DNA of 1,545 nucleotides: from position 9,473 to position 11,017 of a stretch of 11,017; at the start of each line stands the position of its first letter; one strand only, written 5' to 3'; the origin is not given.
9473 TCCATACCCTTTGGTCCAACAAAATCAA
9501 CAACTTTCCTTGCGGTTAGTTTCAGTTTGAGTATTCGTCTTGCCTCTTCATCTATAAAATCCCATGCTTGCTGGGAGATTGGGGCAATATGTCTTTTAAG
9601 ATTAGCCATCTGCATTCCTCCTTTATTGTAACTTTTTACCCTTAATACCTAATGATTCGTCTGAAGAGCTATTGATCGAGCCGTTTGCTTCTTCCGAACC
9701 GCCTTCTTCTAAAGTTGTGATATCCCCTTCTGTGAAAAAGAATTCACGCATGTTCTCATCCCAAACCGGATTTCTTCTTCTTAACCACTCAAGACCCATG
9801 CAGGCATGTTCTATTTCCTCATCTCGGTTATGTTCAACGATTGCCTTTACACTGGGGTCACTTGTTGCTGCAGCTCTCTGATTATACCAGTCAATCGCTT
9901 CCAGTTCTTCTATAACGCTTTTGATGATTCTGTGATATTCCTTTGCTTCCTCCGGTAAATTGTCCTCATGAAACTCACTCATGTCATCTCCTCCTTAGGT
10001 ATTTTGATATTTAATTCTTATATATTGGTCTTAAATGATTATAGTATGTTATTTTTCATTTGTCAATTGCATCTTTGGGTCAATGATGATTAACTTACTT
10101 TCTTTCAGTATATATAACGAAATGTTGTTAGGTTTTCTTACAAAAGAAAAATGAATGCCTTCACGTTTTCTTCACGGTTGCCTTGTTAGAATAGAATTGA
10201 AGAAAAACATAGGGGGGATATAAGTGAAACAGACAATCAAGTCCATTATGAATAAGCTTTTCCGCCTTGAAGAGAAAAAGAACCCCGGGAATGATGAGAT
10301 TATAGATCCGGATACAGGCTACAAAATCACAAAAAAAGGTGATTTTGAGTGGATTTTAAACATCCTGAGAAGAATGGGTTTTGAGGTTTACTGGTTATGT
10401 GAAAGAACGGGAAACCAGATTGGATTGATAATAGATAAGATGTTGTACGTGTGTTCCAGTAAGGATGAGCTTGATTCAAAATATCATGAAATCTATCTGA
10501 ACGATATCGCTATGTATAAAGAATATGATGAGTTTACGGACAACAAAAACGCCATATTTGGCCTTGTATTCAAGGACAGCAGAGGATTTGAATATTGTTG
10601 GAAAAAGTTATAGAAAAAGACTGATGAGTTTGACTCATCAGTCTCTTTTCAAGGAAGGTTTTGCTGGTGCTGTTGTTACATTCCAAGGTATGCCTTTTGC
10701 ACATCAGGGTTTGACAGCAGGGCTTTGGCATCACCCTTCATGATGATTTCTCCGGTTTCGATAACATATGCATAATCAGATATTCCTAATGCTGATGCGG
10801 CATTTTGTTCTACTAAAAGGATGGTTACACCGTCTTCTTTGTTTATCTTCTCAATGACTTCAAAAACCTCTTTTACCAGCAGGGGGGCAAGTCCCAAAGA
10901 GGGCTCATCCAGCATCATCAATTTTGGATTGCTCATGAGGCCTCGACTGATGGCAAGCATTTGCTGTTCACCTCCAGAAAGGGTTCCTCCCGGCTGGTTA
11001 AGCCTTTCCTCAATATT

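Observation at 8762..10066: Complete two-gene family-1 encapsulin system (EncFtn cargo plus shell) under a textbook sigma-A promoter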

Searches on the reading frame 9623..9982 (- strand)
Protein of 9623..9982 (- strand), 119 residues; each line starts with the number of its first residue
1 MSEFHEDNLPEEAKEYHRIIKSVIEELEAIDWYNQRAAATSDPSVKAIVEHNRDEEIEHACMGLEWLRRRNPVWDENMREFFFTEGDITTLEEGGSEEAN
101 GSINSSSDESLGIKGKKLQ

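Call 3: search_protein_families(library=pfam, proteins=[window:9623-9982:-], max_evalue=0.01)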
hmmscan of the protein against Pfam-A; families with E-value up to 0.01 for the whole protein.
window:9623-9982:- (119 aa): 1 family
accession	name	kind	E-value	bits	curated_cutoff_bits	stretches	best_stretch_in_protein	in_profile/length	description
PF22277.2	EncFtn-like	-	6.2e-38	128.9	27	1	6-85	6-85/85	EncFtn-like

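Call 4: search_protein_families(library=ncbifam, proteins=[window:9623-9982:-], max_evalue=0.01)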
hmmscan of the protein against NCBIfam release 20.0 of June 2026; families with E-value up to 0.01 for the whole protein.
window:9623-9982:- (119 aa): 3 families
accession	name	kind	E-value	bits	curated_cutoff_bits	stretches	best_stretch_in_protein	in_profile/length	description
TIGR04535.1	ferrit_encaps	subfamily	3.8e-43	146.1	125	1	7-113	6-110/114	encapsulin-associated ferritin-like protein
NF058679.1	EncB_fam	subfamily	1.5e-20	73.4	90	1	15-107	21-108/117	encapsulin nanocompartment ferritin-likeEncB family encapsulin nanocompartment ferritin-like cargo protein cargo protein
NF058678.1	EncB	exception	4.6e-06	26.9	210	1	14-69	10-65/160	encapsulin nanocompartment ferritin-like cargo protein EncB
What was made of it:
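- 9623..9982 (-): EncFtn (encapsulated ferritin-like protein) gene, 119 aa plus stop. It has a two-helix ferroxidase domain (residues about 6-85), a Gly/Ser/Glu-rich linker, and a C-terminal targeting peptide. PF22277 scores 128.9 bits and TIGR04535 scores 146.1 bits (calls 3, 4).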

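Call 6: search_solved_structures(query=window:9623-9982:-, show_alignments=3)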
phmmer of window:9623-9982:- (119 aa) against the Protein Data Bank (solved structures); distinct sequences matched with E-value up to 0.001: 14.
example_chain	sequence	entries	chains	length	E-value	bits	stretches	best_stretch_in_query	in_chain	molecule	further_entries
33bf_A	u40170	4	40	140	1.2e-29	106.2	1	8-113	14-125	Encapsulated ferritin-like protein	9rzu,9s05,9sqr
7oe2_1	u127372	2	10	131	4.5e-29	104.3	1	7-113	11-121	Haliangium ochraceum Encapsulated ferritin localisation sequence | Haliangium ochraceum encapsulated ferritin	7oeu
5da5_A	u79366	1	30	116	6.5e-28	100.6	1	8-94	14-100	Rru_A0973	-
5n5f_A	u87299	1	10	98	1.8e-27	99.1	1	7-93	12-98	encapsulated ferritin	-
5l8b_A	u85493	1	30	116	3.9e-27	98.1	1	8-94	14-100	Uncharacterized protein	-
6suw_A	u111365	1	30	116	3.9e-27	98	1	8-94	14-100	Uncharacterized protein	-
5l89_A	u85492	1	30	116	3.9e-27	98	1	8-94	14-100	Rru_A0973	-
6sv1_A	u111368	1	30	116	3.9e-27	98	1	8-94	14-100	Encapsulated Ferritin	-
5l8g_A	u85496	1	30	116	1.6e-26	96.1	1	8-94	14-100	Uncharacterized protein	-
5l8f_A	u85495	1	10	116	6e-25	91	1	8-94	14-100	Rru_A0973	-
3k6c_A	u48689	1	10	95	1.5e-22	83.3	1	8-87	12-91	Uncharacterized protein NE0167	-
7s8t_A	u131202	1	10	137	1.8e-05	28.2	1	17-82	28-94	EncC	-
7s5k_A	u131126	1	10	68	0.0005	23.5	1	19-70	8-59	EncB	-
7s5c_A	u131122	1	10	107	0.00063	23.2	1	18-73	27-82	EncB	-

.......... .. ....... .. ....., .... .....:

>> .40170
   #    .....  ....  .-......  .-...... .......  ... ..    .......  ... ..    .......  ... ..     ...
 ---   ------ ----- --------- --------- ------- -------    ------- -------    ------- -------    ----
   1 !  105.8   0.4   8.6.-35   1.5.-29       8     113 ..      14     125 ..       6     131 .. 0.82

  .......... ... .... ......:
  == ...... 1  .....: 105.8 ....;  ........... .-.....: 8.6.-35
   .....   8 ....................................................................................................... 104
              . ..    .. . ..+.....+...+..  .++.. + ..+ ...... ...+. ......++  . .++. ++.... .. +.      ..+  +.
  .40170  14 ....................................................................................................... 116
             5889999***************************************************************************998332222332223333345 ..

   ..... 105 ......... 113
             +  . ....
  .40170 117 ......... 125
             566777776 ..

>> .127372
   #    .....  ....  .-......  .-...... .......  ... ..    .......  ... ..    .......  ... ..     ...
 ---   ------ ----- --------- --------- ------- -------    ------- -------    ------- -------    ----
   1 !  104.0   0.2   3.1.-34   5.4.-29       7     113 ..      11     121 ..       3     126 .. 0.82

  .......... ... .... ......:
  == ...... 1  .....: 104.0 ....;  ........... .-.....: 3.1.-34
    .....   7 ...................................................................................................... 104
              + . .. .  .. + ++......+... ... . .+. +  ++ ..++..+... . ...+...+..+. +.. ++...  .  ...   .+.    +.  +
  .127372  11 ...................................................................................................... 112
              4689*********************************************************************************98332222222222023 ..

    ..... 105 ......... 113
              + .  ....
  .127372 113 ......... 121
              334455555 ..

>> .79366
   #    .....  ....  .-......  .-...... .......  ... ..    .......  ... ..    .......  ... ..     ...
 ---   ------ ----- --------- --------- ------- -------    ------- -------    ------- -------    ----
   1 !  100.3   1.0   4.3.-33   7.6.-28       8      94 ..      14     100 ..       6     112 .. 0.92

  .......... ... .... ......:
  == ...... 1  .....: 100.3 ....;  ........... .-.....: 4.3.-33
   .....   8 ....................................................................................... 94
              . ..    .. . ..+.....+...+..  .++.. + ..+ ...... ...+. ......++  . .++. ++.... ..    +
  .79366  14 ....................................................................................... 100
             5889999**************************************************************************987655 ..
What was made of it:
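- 9623..9982 (-): PDB relatives are R. rubrum and H. ochraceum EncFtn at E 1e-29 (call 6).
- Closest known: Haliangium ochraceum encapsulin:EncFtn complex. Different: EncFtn similarity there extends only through the SLGI core of the tail (call 6).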

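Call 20: find_homologous_proteins(query=window:9623-9982:-)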
Query window:9623-9982:- (119 aa): 5784 proteins with E <= 0.001 among 5795 candidates; the best 120 are listed.
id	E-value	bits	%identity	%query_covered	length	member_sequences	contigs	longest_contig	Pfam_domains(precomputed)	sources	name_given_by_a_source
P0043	1.2e-65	237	90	98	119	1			PF22277.3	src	-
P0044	8.5e-64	231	88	100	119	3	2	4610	PF22277.3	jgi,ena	-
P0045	9.5e-63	227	88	98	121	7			PF22277.3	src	-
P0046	1.5e-62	227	87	98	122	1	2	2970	PF22277.3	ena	-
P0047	2.4e-57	210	80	98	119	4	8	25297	PF22277.3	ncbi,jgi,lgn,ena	-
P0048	3.9e-57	209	81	98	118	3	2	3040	PF22277.3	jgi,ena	-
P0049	9.9e-57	208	81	98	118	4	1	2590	PF22277.3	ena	-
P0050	1.8e-56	207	80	98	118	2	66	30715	PF22277.3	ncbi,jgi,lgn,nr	ncbi:MAG: uncharacterized protein PWQ84_1031 [Thermotogaceae bacterium]|jgi:hypothetical protein|nr:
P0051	4.7e-56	206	79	98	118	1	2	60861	PF22277.3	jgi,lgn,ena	-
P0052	1.7e-55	204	80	98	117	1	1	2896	PF22277.3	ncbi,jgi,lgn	-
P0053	2.7e-52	194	76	98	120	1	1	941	PF22277.3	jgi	-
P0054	6.3e-52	193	76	98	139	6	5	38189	PF22277.3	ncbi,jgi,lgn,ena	-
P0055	1.1e-51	192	77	92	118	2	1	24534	PF22277.3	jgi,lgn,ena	-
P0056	7.5e-51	189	74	98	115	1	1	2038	PF22277.3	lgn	-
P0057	7.2e-50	186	75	98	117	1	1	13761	PF22277.3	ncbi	ncbi:MAG: encapsulin-associated ferritin-like protein [Bacillota bacterium]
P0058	5.5e-48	180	66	98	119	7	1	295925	PF22277.3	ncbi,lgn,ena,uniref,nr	ncbi:encapsulin-associated ferritin-like protein [Halanaerobacter jeridensis]|uniref:Ferritin-like p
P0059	5.9e-48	180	73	95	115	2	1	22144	PF22277.3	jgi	jgi:ferritin-like protein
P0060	3.2e-47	177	70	96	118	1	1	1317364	PF22277.3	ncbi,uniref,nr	ncbi:encapsulin-associated ferritin-like protein [Orenia marismortui]|uniref:encapsulin-associated f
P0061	4.5e-47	177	73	92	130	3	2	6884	PF22277.3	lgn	-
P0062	2.3e-46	175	69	96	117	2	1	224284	PF22277.3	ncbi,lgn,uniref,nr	ncbi:encapsulin-associated ferritin-like protein [Orenia marismortui]|uniref:Ferritin n=1 Tax=Orenia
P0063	2.5e-46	175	74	96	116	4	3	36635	PF22277.3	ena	-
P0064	3.0e-46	174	84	75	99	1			PF22277.3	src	-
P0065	4.0e-46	174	67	96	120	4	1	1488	PF22277.3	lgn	-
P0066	6.4e-46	173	78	76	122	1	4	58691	PF22277.3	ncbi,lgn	ncbi:MAG: encapsulin-associated ferritin-like protein [Halanaerobiales bacterium]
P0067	7.1e-46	173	70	96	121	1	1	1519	PF22277.3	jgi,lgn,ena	-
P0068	1.0e-45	173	66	98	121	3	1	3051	PF22277.3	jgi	jgi:hypothetical protein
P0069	1.2e-45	172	100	67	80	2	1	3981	PF22277.3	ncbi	ncbi:MAG: ferritin, partial [Thermotogota bacterium]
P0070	1.4e-45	172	68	96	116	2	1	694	PF22277.3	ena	-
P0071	1.3e-44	169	66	98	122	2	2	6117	PF22277.3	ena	-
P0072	1.5e-44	169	68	96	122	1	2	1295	PF22277.3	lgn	-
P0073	1.6e-44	169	70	98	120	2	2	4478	PF22277.3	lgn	-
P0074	1.7e-44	169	71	98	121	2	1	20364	PF22277.3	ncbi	ncbi:MAG: encapsulin-associated ferritin-like protein [Bacillota bacterium]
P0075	3.7e-44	168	68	96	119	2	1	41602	PF22277.3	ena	-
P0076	3.8e-44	167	76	76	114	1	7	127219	PF22277.3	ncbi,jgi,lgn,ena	-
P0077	8.8e-44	166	65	96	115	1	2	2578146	PF22277.3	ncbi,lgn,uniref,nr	ncbi:ferritin-like domain-containing protein [Halothermothrix orenii]|uniref:Uncharacterized conserv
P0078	1.1e-43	166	68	96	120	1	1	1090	PF22277.3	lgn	-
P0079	1.1e-43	166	69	95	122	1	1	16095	PF22277.3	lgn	-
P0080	2.0e-43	165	76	75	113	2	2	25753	PF22277.3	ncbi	ncbi:MAG: encapsulin-associated ferritin-like protein [Halanaerobiaceae bacterium]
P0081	2.1e-43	165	78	75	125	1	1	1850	PF22277.3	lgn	-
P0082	2.9e-43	165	77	75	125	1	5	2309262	PF22277.3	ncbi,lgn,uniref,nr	ncbi:encapsulin-associated ferritin-like protein [Halanaerobium praevalens]|uniref:Ferritin n=1 Tax=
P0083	3.0e-43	165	77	75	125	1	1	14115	PF22277.3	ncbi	ncbi:MAG: encapsulin-associated ferritin-like protein [Bacillota bacterium]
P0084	3.0e-43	165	66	92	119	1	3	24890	PF22277.3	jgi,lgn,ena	-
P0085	4.7e-43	164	69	96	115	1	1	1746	PF22277.3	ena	-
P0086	4.7e-43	164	69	92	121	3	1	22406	PF22277.3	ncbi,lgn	-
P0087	4.8e-43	164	78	75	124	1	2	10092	PF22277.3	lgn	-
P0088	6.8e-43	163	66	98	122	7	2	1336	PF22277.3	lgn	-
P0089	1.6e-42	162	68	95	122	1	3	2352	PF22277.3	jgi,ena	-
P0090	1.7e-42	162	70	97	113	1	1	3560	PF22277.3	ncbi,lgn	ncbi:MAG: encapsulin-associated ferritin-like protein [bacterium]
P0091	1.9e-42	162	72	87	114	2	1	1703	PF22277.3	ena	-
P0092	2.4e-42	162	66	97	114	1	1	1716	PF22277.3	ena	-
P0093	2.6e-42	162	77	72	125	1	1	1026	PF22277.3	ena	-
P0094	2.9e-42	161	68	95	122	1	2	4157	PF22277.3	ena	-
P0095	3.3e-42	161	77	74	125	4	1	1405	PF22277.3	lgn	-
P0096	3.7e-42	161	63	98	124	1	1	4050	PF22277.3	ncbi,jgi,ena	-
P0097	3.7e-42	161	61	97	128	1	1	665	PF22277.3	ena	-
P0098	3.9e-42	161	78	74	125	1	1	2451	PF22277.3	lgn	-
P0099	3.9e-42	161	75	68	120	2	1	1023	PF22277.3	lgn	-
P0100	3.9e-42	161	68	95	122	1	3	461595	PF22277.3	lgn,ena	-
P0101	4.4e-42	161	76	75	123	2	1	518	PF22277.3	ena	-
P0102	8.0e-42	160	66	96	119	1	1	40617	PF22277.3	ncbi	ncbi:MAG: encapsulin-associated ferritin-like protein [Halanaerobiales bacterium]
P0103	8.5e-42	160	77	75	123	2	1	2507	PF22277.3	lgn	-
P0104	8.7e-42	160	68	95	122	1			PF22277.3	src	-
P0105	1.2e-41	159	69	97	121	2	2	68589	PF22277.3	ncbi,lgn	ncbi:MAG: encapsulin-associated ferritin-like protein [Bacillota bacterium]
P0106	1.6e-41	159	67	95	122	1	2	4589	PF22277.3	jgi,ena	-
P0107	1.7e-41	159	77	75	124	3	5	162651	PF22277.3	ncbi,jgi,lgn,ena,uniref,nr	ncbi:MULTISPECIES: encapsulin-associated ferritin-like protein [Halanaerobium]|uniref:Ferritin n=1 T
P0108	2.2e-41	159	71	76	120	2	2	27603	PF22277.3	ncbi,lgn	-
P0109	2.5e-41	158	66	93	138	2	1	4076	PF22277.3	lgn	-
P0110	2.9e-41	158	59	98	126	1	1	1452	PF22277.3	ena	-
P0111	3.3e-41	158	76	75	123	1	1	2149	PF22277.3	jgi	-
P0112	4.0e-41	158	74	76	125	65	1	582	PF22277.3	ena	-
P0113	4.4e-41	158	60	97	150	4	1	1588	PF22277.3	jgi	-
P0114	4.6e-41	158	69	95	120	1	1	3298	PF22277.3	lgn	-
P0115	5.3e-41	157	77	75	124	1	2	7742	PF22277.3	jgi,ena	-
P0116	5.5e-41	157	66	95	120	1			PF22277.3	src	-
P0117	7.5e-41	157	75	75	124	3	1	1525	PF22277.3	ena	-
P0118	1.0e-40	156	67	97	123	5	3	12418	PF22277.3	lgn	-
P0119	1.1e-40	156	66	95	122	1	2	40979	PF22277.3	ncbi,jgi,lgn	ncbi:MAG: encapsulin-associated ferritin-like protein [Bacillota bacterium]|jgi:hypothetical protein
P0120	1.1e-40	156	62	97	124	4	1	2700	PF22277.3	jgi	jgi:ferritin-like protein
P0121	1.2e-40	156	75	75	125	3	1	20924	PF22277.3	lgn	-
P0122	1.3e-40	156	76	75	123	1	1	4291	PF22277.3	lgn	-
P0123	1.5e-40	156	76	75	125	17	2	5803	PF22277.3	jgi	jgi:ferritin-like protein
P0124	2.5e-40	155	61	98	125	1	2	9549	PF22277.3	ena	-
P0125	3.1e-40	155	63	96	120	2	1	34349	PF22277.3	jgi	-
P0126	3.1e-40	155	61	98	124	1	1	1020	PF22277.3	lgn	-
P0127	3.7e-40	155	61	97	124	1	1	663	PF22277.3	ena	-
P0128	3.8e-40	155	61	98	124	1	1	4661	PF22277.3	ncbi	ncbi:MAG: encapsulin-associated ferritin-like protein [Bacillota bacterium]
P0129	5.1e-40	154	61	98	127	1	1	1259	PF22277.3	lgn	-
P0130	5.3e-40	154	75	75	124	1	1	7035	PF22277.3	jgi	-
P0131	5.7e-40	154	71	81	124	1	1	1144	PF22277.3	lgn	-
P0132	8.2e-40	154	61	98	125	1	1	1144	PF22277.3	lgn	-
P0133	8.7e-40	153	59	98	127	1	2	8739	PF22277.3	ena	-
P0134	1.2e-39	153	61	92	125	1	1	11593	PF22277.3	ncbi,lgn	-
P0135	1.2e-39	153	67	95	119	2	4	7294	PF22277.3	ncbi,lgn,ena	-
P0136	1.4e-39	153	75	78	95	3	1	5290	PF22277.3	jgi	jgi:hypothetical protein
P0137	2.1e-39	152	76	70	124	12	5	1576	PF22277.3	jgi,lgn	-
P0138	2.3e-39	152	72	83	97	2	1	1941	PF22277.3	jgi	jgi:ferritin-like protein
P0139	2.3e-39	152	61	92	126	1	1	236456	PF22277.3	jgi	jgi:ferritin-like protein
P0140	2.4e-39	152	58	98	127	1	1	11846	PF22277.3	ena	-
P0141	2.4e-39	152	63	97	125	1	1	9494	PF22277.3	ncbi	ncbi:MAG: encapsulin-associated ferritin-like protein [Halarsenatibacteraceae bacterium]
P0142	2.4e-39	152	59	98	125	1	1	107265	PF22277.3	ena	-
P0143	2.6e-39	152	57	98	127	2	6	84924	PF22277.3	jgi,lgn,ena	-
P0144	2.6e-39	152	57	98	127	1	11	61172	PF22277.3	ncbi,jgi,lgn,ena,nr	ncbi:MAG TPA: ferritin-like domain-containing protein [Halanaerobiales bacterium]|nr:ferritin-like d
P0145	3.2e-39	152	58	98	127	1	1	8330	PF22277.3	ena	-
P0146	3.4e-39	152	68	77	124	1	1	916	PF22277.3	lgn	-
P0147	3.6e-39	151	70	80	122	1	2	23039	PF22277.3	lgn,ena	-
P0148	3.7e-39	151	72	78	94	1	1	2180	PF22277.3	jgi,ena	jgi:hypothetical protein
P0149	4.3e-39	151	57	98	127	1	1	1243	PF22277.3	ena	-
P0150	5.0e-39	151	57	98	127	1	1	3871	PF22277.3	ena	-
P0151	5.6e-39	151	76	73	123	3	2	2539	PF22277.3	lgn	-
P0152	6.6e-39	151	71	81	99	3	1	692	PF22277.3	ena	-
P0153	6.9e-39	151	60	95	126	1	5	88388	PF22277.3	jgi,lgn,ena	-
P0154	7.2e-39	150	56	98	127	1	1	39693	PF22277.3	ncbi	-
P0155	9.8e-39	150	63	94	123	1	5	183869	PF22277.3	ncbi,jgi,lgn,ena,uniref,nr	ncbi:ferritin-like domain-containing protein [Halanaerobium sp. Z-7514]|uniref:Ferritin-like domain-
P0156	1.0e-38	150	66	87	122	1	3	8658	PF22277.3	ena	-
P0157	1.1e-38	150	75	68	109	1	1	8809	PF22277.3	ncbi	-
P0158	1.1e-38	150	59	98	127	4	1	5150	PF22277.3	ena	-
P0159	1.1e-38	150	56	98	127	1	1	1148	PF22277.3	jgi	-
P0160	1.3e-38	150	59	98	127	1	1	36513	PF22277.3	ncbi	ncbi:MAG: encapsulin-associated ferritin-like protein [Bacillota bacterium]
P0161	1.5e-38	149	57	98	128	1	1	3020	PF22277.3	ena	-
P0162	1.8e-38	149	57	98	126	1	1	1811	PF22277.3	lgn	-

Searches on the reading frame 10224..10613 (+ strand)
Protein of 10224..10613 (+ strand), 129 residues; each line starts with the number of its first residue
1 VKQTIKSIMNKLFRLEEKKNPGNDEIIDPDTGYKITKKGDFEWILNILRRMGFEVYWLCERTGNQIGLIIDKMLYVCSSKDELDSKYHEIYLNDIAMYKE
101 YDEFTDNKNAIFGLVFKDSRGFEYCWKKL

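Call 3: search_protein_families(library=pfam, proteins=[window:10224-10613:+], max_evalue=0.01)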
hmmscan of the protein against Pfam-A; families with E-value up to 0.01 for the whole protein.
window:10224-10613:+ (129 aa): 0 families

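Call 4: search_protein_families(library=ncbifam, proteins=[window:10224-10613:+], max_evalue=0.01)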
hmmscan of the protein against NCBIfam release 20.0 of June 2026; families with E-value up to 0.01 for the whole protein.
window:10224-10613:+ (129 aa): 0 families

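Call 24: find_homologous_proteins(query=window:10224-10613:+, max_evalue=0.01)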
Query window:10224-10613:+ (129 aa): 7 proteins with E <= 0.01 among 9 candidates.
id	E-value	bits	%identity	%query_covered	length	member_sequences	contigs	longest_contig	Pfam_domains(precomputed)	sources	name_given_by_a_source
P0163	7.9e-81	287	98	100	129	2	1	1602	-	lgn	-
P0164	1.7e-68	247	81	100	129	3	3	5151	-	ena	-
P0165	5.7e-68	245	81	100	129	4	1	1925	-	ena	-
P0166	3.9e-66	239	78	100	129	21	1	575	-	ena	-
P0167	6.5e-66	239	80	100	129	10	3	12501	-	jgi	-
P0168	2.1e-62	227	79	94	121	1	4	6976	-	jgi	jgi:hypothetical protein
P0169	8.1e-55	203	71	100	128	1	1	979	-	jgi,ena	-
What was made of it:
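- Tried and rejected: It has only 7 homologues, all at 71-98% identity (call 24).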

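Call 25: find_encoding_contigs(protein=P0167, flank=6000, max_places=3)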
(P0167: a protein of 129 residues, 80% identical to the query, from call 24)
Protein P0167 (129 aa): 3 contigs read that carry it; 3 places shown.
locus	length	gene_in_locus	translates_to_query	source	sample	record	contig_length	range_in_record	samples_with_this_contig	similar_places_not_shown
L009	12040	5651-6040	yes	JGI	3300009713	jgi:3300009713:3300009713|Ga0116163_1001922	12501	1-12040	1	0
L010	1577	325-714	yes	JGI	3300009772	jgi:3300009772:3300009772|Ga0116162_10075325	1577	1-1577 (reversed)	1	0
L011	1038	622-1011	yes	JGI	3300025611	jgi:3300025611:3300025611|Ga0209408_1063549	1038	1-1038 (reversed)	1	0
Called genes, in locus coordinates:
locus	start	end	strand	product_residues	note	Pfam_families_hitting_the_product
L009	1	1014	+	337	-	?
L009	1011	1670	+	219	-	PF20582:UPF0758_N, PF04002:RadC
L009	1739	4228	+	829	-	PF13476:AAA_23 (weak), PF13304:AAA_21 (faint)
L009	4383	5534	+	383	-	PF04326:SLFN_AlbA_2, PF13749:HATPase_c_4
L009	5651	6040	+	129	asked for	-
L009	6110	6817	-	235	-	PF00005:ABC_tran, PF13304:AAA_21 (faint)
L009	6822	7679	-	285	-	PF00005:ABC_tran, PF13304:AAA_21 (faint), PF12399:BCA_ABC_TP_C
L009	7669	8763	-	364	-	PF02653:BPD_transp_2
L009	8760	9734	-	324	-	PF02653:BPD_transp_2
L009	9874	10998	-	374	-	PF13433:Peripla_BP_5, PF13458:Peripla_BP_6, PF01094:ANF_receptor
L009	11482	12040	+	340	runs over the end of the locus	?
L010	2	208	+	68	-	?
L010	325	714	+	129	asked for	-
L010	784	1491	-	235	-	PF00005:ABC_tran, PF13304:AAA_21 (faint)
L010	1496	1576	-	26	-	?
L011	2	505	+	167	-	?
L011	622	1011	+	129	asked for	-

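Call 26: find_encoding_contigs(protein=P0164, flank=5000, max_places=3)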
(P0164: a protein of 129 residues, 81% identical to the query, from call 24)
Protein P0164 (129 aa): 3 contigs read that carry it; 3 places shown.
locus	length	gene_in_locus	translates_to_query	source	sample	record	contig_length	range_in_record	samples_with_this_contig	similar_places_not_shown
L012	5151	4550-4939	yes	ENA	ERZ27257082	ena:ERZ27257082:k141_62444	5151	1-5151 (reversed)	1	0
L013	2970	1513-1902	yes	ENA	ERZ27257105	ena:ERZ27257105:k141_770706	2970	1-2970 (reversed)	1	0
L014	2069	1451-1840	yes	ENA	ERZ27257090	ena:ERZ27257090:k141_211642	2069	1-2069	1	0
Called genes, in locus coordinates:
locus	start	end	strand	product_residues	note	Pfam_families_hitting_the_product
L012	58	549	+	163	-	PF13840:ACT_7, PF22468:ACT_9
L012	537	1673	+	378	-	PF00202:Aminotran_3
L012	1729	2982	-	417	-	PF13527:Acetyltransf_9, PF17668:Acetyltransf_17 (weak)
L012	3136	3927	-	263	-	PF04454:Linocin_M18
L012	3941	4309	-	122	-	PF22277:EncFtn-like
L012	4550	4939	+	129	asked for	-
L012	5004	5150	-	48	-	?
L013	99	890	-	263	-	PF04454:Linocin_M18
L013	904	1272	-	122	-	PF22277:EncFtn-like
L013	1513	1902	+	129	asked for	-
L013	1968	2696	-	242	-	PF00005:ABC_tran, PF13304:AAA_21 (faint)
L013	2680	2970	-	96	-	?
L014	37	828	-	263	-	PF04454:Linocin_M18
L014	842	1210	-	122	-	PF22277:EncFtn-like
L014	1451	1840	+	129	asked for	-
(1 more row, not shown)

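Call 48: predict_structure(alignment_id=A2)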
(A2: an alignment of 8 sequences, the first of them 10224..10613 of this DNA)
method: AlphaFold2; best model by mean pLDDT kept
length: 129 residues; sequences in the alignment: 8
mean_pLDDT: 45.8   pTM: 0.38
mean pLDDT of the five models: 45.8, 45.4, 43.2, 40.1, 38.0
residues with pLDDT >= 90: 0; 70-90: 0; 50-70: 48; < 50: 81
segments of 3 or more residues with pLDDT < 50: 1-3, 26-39, 56-58, 60-64, 71-73, 77-129
pLDDT, mean of each block of 10 residues (from residue 1): 52 62 49 46 61 52 50 47 35 32 34 37 38
secondary structure, 60 per line:
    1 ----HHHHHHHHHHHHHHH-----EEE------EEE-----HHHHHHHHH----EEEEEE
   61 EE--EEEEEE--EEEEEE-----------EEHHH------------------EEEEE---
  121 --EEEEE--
elements in order: H5-19 E25-27 E34-36 H42-50 E55-62 E65-70 E73-78 E113-117 E123-127
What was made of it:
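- Tried and rejected: Its AF2 model was unusable (pLDDT 45.8, call 48), so no fold search was run.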

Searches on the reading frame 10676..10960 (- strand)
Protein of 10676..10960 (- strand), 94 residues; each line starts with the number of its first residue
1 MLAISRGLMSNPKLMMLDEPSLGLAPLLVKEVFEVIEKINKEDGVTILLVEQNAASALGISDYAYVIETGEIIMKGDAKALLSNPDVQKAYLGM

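Call 52: search_protein_families(library=pfam, proteins=[window:10676-10960:-], max_evalue=0.01)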
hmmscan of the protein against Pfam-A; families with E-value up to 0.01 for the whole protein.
window:10676-10960:- (94 aa): 2 families
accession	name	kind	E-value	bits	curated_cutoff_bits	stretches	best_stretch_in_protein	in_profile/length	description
PF12399.14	BCA_ABC_TP_C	-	0.0011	19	25.5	1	72-93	2-23/27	Branched-chain amino acid ATP-binding cassette transporter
PF13304.12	AAA_21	-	0.005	17.4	27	1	9-49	257-295/304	AAA domain, putative AbiEii toxin, Type IV TA system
